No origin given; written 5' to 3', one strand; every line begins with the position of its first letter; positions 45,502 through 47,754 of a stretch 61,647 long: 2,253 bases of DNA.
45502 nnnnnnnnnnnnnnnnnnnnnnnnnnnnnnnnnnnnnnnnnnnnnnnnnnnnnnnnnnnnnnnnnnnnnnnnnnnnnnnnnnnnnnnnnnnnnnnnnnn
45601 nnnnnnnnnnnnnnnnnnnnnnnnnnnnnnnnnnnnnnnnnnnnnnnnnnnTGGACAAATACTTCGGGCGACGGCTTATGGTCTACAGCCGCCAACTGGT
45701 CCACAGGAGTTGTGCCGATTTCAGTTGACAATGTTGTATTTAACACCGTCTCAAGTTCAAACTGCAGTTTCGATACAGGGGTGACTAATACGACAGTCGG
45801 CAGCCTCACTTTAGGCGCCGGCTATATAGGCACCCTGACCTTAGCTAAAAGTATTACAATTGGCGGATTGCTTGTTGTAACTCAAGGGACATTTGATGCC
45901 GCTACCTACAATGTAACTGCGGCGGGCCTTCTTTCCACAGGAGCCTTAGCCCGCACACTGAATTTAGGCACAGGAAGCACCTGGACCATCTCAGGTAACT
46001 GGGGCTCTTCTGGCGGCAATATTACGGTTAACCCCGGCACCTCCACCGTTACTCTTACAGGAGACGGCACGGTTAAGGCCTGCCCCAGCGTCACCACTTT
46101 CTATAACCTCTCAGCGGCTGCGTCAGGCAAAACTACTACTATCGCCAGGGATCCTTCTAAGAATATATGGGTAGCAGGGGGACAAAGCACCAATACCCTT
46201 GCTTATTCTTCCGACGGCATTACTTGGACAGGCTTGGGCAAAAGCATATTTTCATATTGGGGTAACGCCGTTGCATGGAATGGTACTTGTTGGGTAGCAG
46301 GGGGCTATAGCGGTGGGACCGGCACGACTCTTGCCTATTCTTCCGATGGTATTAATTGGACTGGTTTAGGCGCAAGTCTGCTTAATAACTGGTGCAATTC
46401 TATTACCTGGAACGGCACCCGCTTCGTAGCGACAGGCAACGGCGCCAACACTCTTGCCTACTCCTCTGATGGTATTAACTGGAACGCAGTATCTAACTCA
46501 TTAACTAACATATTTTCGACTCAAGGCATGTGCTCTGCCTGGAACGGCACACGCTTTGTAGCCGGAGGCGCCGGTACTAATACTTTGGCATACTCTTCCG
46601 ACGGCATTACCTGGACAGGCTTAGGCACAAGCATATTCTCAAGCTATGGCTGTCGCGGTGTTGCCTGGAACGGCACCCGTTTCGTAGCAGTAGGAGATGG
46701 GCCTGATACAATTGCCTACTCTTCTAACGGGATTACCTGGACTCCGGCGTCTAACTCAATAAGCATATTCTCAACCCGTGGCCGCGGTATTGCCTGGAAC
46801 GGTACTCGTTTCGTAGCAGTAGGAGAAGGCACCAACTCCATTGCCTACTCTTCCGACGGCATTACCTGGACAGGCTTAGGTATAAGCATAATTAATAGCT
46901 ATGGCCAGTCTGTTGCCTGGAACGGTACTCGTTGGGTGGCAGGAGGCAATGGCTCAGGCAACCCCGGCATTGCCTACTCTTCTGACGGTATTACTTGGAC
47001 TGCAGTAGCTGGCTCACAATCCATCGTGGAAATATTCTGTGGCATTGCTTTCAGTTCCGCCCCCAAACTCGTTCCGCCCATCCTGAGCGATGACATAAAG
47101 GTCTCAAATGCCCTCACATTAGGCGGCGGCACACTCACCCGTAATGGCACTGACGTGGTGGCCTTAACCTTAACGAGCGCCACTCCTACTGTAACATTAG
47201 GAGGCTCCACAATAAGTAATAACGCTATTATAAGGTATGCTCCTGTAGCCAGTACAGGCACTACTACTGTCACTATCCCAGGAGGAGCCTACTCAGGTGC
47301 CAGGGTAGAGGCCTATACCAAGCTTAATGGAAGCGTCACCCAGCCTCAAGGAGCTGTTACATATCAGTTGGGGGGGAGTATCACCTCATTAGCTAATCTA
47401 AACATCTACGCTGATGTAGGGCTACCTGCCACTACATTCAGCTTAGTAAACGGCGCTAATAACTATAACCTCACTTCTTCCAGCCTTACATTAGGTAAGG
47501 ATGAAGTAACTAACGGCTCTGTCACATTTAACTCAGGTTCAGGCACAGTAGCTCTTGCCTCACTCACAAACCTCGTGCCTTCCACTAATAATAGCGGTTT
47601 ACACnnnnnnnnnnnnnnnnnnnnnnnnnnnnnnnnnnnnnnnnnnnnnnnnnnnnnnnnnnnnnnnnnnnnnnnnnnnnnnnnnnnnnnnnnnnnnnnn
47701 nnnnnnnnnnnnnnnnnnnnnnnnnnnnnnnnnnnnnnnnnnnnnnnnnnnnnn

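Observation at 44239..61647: A ~14.04-kb (~4680-aa) super-repeat organises the giant gene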

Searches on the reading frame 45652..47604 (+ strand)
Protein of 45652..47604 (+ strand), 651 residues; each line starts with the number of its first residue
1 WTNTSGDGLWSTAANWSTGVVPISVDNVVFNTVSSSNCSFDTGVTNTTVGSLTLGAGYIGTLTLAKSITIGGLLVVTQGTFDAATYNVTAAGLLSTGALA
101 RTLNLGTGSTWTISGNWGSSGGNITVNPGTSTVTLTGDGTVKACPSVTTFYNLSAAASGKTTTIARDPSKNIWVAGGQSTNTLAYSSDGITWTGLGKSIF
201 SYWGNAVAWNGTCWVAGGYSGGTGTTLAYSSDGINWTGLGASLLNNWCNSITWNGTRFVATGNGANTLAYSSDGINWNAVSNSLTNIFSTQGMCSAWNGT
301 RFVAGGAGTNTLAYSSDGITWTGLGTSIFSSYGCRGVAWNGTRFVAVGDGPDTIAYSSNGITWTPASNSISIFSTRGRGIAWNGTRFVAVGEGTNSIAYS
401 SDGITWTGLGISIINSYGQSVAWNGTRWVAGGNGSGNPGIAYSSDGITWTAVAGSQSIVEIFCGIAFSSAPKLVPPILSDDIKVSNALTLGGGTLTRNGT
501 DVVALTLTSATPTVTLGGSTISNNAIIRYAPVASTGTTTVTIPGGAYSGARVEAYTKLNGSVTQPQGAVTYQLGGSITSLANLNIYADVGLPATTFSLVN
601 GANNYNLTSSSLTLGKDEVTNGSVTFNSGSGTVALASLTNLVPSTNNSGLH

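Call 16: search_protein_families(library=pfam, proteins=[window:45652-47604:+], max_evalue=1)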
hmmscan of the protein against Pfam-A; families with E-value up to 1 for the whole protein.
window:45652-47604:+ (651 aa): 1 family
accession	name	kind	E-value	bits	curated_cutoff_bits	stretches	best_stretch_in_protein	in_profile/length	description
PF19755.4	DUF6242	-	0.00019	21.8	29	2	251-321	149-217/217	Domain of unknown function (DUF6242)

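Call 17: search_protein_families(library=ncbifam, proteins=[window:45652-47604:+], max_evalue=0.1)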
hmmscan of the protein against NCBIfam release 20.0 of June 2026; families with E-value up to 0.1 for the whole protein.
window:45652-47604:+ (651 aa): 0 families

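Call 37: find_related_loci(query=A2, collection=genome_contigs, flank=10000)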
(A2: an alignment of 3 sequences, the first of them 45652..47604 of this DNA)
Query A2 (651 aa) in genome_contigs; peptide patterns used: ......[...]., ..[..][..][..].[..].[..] (x = any residue, [..] = any of these).
28 stretches matched a pattern; 3 encode a relative of the query (tblastn E <= 1e-3); 3 distinct loci.
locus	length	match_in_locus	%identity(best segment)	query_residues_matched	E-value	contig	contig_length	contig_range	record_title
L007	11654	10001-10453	42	22-173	2e-20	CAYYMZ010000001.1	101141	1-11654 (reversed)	MAG TPA_asm: uncultured Candidatus Saccharibacteria bacterium isolate SRP178699_co1_616 genome assembly, contig: NODE_12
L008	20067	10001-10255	42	48-137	3e-10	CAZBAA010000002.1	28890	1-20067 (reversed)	MAG TPA_asm: uncultured Candidatus Saccharibacteria bacterium isolate SRP269290_co3_478 genome assembly, contig: NODE_14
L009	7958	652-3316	27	1-405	3e-6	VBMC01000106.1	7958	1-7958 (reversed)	MAG: Methanobacteriota archaeon isolate EA_13 14_0927_12_40cm_scaffold_34615, whole genome shotgun sequence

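Call 38: find_related_loci(query=A2, collection=metagenome_contigs, flank=10000)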
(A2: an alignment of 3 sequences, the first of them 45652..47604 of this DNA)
Query A2 (651 aa) in metagenome_contigs; peptide patterns used: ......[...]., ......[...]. (x = any residue, [..] = any of these).
600 stretches matched a pattern (row limit reached: there are more); 422 encode a relative of the query (tblastn E <= 1e-3); the best 80 are kept; 78 distinct loci.
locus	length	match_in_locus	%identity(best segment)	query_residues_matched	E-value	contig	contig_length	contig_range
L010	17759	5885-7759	59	1-651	0e+0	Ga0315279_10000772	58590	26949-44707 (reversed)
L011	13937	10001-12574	56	122-451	1e-88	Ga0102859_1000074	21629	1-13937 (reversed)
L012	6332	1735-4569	51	171-636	2e-87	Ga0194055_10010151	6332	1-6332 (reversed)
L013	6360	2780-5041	56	164-474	6e-79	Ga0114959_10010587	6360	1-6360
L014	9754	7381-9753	56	164-474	8e-79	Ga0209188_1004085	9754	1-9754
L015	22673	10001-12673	58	173-486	1e-81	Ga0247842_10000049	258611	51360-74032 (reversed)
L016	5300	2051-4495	53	108-484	4e-77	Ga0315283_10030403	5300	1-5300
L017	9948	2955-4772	54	31-474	7e-77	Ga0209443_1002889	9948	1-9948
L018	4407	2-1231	50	124-487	9e-75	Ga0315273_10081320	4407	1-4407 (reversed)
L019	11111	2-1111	50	124-473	3e-74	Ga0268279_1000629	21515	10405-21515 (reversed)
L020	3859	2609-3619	48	123-472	5e-74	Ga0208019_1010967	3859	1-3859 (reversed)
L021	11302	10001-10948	49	123-465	9e-74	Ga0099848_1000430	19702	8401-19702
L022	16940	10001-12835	49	124-482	1e-73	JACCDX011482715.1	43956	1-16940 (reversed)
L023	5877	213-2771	49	170-486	2e-72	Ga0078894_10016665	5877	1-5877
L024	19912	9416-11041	53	171-477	5e-72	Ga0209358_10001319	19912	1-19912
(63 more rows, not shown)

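Call 50: search_solved_structures(query=A2, max_evalue=1)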
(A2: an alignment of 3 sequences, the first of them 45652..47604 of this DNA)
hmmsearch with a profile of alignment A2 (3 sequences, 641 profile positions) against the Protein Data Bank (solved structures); distinct sequences matched with E-value up to 1: 0.

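Call 68: predict_structure(alignment_id=A2)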
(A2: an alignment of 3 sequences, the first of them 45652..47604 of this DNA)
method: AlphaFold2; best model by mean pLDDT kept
length: 651 residues; sequences in the alignment: 3
mean_pLDDT: 59.3   pTM: 0.51
mean pLDDT of the five models: 59.3, 58.1, 57.7, 57.3, 51.0
residues with pLDDT >= 90: 27; 70-90: 216; 50-70: 116; < 50: 292
segments of 3 or more residues with pLDDT < 50: 1-27, 32-46, 65-67, 78-92, 97-104, 106-108, 114-170, 469-526, 530-536, 555-567, 574-576, 578-583, 588-613, 615-651
pLDDT, mean of each block of 10 residues (from residue 1): 37 33 47 44 47 53 51 53 40 48 48 43 43 46 35 33 38 73 76 72 80 80 75 78 74 86 80 84 63 85 86 87 83 86 88 87 81 82 89 85 85 72 82 64 86 58 58 30 39 35 41 46 49 48 51 45 43 49 48 44 36 41 39 37 28 29
secondary structure, 60 per line:
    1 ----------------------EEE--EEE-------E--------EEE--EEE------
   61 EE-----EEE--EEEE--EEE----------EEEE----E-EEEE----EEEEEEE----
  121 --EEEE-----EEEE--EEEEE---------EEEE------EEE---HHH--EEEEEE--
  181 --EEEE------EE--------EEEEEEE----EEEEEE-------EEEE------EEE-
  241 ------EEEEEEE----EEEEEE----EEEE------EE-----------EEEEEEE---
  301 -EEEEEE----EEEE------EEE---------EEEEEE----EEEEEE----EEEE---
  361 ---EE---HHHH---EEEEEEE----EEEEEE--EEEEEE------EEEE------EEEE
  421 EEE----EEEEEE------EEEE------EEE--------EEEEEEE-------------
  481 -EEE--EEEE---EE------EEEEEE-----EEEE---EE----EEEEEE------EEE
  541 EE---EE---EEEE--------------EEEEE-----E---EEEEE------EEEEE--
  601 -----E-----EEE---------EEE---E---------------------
elements in order (helices of 4 or more, strands of 3 or more residues): E23-25 E28-30 E47-49 E52-54 E68-70 E73-76 E79-81 E92-95 E102-105 E110-116 E123-126 E132-135 E138-142 E152-155 E162-164 E173-178 E183-186 E203-209 E214-219 E227-230 E237-239 E247-253 E258-263 E268-271 E291-297 E302-307 E312-315 E322-324 E334-339 E344-349 E354-357 H369-372 E376-382 E387-392 E395-400 E407-410 E417-423 E428-433 E440-443 E450-452 E461-467 E482-484 E487-490 E502-507 E513-516 E526-531 E538-542 E551-554 E569-573 E583-587 E594-598 E612-614 E624-626

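Call 71: fold_search(model_id=the predicted structure, library=pdb)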
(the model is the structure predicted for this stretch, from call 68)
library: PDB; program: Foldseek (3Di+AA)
matches with E <= 10: 973; with E <= 0.001: 390
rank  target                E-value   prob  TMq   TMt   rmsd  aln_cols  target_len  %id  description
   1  8pjs                  8.4e-09  1.00  0.29  0.61   5.5       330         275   17  Crystal structure of the computationally designed SAKe6CEref protein (released 2024-07-10)
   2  6p2m_A                1.3e-08  1.00  0.17  0.16  18.5       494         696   13  Crystal structure of the Caldicellulosiruptor lactoaceticus GH74 (ClGH74a) enzyme in complex with LLG xyloglucan (released 2019-07-31)
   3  7on6                  3.7e-08  1.00  0.29  0.55   5.8       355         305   17  Crystal structure of the computationally designed SAKe6AE protein (released 2022-12-14)
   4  8pjr                  4.7e-08  1.00  0.29  0.60   6.8       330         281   16  Crystal structure of the SAKe6AC-LB protein (released 2024-07-10)
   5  6p2l_A                6.9e-08  1.00  0.23  0.22  16.7       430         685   15  Crystal structure of Niastella koreensis GH74 (NkGH74) enzyme (released 2019-07-31)
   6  8pju                  7.2e-08  1.00  0.29  0.62   5.7       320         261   16  Crystal structure of the computationally designed SAKe6DEtal protein (released 2024-07-10)
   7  8pjy                  7.9e-08  1.00  0.28  0.56   7.2       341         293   16  Crystal structure of the computationally designed SAKe6EEref protein (released 2024-07-10)
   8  9cwm_A                1.2e-07  1.00  0.29  0.06   7.9       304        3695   12  Cryo-EM structure of human Low-density lipoprotein receptor-related protein 2 (released 2025-08-06)
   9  9cwm_B                1.3e-07  1.00  0.30  0.06   7.9       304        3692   12  Cryo-EM structure of human Low-density lipoprotein receptor-related protein 2 (released 2025-08-06)
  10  4ch9_A                1.3e-07  1.00  0.29  0.59   5.8       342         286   14  Crystal structure of the human KLHL3 Kelch domain in complex with a WNK4 peptide (released 2014-01-08)
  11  3s8z_A                1.4e-07  1.00  0.14  0.15  19.1       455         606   10  Crystal structure of LRP6-E3E4 (released 2011-10-26)
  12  8jx9_B                1.5e-07  1.00  0.31  0.19   4.6       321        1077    7  rat megalin bodyA (released 2024-06-19)
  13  8jxg_A                1.8e-07  1.00  0.30  0.18   5.9       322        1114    8  rat megalin RAP complex bodyB (released 2024-06-19)
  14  7on7_A                1.8e-07  1.00  0.28  0.59   6.7       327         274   18  Crystal structure of the computationally designed SAKe6BE-L2 protein (released 2022-12-14)
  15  9qaw_A                1.9e-07  1.00  0.31  0.06   4.4       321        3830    9  CryoEM structure of the human LRP2 receptor ectodomain in complex with LRPAP1 (released 2026-03-11)
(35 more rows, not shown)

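Call 78: search_protein_families(library=pfam, proteins=[L010:1-1065:+, L010:794-2773:+, L010:3593-5000:+], max_evalue=0.01)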
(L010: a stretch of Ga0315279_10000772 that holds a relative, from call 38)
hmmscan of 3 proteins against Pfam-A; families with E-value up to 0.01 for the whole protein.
L010:1-1065:+ (355 aa): 0 families

L010:794-2773:+ (660 aa): 1 family
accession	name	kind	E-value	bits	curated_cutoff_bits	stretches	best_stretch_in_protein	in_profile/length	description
PF03781.23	FGE-sulfatase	-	1e-11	45.4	23.3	1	361-657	35-255/255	Sulfatase-modifying factor enzyme 1-like domain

L010:3593-5000:+ (469 aa): 0 families
